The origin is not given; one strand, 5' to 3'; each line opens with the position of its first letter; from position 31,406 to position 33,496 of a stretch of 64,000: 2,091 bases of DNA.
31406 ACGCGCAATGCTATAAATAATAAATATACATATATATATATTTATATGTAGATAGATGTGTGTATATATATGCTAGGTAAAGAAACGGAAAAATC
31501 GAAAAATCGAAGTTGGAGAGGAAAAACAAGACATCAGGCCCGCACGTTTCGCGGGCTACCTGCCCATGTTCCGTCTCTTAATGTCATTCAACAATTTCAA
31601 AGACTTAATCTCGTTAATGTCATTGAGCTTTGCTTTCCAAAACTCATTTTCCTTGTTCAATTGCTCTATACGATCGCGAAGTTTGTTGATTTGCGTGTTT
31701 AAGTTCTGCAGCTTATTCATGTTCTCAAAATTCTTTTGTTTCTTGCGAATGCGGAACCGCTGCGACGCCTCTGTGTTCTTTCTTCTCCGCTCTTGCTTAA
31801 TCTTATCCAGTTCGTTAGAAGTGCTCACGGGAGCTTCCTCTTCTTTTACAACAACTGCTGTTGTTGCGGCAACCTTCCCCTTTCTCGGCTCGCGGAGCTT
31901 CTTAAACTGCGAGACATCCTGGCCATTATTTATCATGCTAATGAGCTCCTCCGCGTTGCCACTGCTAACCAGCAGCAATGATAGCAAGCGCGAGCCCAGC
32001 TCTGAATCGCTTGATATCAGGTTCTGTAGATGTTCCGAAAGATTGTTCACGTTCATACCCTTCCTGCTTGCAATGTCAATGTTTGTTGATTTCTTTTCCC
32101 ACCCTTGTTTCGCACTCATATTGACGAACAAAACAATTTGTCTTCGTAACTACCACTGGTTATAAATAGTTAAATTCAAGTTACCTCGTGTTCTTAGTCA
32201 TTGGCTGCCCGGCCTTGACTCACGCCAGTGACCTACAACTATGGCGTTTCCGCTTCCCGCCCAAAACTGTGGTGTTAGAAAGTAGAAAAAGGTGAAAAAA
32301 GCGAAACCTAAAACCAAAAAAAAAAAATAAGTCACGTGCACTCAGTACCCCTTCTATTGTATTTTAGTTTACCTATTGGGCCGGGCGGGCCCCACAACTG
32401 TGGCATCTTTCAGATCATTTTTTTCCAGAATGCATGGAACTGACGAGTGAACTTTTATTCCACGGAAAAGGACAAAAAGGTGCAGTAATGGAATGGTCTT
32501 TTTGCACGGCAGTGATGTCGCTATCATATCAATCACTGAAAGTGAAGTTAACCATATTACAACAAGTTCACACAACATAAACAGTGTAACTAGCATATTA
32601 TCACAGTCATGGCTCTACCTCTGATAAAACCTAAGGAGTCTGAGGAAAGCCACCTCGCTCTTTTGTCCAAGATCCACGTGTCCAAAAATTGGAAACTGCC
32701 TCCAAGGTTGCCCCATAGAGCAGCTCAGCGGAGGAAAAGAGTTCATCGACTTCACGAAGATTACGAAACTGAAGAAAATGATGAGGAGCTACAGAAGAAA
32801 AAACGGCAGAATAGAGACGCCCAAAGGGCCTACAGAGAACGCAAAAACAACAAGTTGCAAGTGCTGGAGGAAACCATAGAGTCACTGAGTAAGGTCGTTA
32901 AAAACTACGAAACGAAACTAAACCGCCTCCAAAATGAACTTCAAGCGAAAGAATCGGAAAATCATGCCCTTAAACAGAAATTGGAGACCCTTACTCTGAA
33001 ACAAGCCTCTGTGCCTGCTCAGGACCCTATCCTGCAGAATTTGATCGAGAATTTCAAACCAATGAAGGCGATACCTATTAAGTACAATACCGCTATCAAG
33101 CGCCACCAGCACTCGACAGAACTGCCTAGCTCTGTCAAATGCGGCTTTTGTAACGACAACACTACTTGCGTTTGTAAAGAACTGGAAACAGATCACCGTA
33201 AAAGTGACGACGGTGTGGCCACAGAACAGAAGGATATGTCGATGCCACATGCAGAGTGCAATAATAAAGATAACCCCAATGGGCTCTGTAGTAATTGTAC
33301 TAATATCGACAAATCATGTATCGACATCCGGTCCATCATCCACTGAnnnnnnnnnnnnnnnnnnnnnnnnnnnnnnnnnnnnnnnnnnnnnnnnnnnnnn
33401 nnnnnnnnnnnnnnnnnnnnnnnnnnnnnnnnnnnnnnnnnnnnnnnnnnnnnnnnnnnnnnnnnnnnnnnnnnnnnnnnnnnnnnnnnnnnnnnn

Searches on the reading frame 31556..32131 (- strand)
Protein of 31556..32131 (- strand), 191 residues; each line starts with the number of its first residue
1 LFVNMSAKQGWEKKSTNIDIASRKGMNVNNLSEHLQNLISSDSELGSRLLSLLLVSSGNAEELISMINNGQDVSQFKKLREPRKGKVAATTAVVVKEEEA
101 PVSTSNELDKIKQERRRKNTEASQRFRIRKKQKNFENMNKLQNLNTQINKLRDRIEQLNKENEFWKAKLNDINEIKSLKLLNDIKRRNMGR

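Call 30: search_protein_families(library=pfam, proteins=[window:31556-32131:-], max_evalue=0.001)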
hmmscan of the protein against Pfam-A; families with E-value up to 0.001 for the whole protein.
window:31556-32131:- (191 aa): 2 families
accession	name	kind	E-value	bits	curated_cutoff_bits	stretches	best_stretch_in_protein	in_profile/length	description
PF07716.20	bZIP_2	-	1.6e-12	47.7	22.3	1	109-161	3-54/54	Basic region leucine zipper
PF03131.22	bZIP_Maf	-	0.00093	20.1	22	0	104-169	22-88/92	bZIP Maf transcription factor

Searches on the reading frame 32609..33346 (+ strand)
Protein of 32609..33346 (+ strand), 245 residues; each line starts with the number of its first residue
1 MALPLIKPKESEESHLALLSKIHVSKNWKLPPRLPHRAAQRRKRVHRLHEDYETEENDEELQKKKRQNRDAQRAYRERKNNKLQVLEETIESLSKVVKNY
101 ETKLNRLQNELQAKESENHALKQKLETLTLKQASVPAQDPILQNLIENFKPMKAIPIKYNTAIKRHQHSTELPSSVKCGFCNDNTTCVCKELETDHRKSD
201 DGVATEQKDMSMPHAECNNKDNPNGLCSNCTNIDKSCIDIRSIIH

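Call 30: search_protein_families(library=pfam, proteins=[window:32609-33346:+], max_evalue=0.001)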
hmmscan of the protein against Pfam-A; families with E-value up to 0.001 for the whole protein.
window:32609-33346:+ (245 aa): 2 families
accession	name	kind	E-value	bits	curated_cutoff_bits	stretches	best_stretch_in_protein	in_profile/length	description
PF00170.26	bZIP_1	-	3.9e-05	24.1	27.6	1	62-119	7-64/64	bZIP transcription factor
PF05557.18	MAD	-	0.00011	21.2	30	1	46-133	62-149/661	Mitotic checkpoint protein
